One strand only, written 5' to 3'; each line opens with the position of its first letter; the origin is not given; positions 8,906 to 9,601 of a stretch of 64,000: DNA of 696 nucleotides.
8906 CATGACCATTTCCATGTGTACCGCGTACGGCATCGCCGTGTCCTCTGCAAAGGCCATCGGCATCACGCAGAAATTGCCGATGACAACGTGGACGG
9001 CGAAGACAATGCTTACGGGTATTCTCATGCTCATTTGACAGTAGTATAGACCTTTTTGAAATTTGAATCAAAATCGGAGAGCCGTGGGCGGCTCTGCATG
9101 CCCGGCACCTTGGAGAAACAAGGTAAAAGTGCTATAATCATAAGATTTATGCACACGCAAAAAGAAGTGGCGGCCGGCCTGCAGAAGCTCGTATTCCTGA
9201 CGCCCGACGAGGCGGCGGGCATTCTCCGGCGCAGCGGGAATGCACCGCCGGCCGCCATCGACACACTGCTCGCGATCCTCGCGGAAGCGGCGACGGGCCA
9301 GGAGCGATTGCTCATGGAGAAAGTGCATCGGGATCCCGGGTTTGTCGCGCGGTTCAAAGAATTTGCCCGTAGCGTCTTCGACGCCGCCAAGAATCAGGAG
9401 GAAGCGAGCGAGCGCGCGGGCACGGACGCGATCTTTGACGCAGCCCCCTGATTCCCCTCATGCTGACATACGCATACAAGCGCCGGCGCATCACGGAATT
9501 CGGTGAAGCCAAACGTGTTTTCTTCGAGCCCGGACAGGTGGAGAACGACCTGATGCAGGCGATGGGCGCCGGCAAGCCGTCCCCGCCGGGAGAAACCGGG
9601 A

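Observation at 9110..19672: Four-gene cluster built around a 2367-aa giant protein and an ~830-aa coiled-coil protein, with no recognisable enzymatic domain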

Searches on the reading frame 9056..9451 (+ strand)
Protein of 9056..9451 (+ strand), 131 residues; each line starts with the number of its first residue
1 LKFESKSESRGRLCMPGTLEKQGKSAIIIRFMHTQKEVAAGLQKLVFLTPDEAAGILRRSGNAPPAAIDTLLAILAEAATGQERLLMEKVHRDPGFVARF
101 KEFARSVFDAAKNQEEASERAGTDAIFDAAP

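Call 6: search_protein_families(library=pfam, proteins=[window:9056-9451:+], max_evalue=0.1)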
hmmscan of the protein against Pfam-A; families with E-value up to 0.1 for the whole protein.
window:9056-9451:+ (131 aa): 0 families
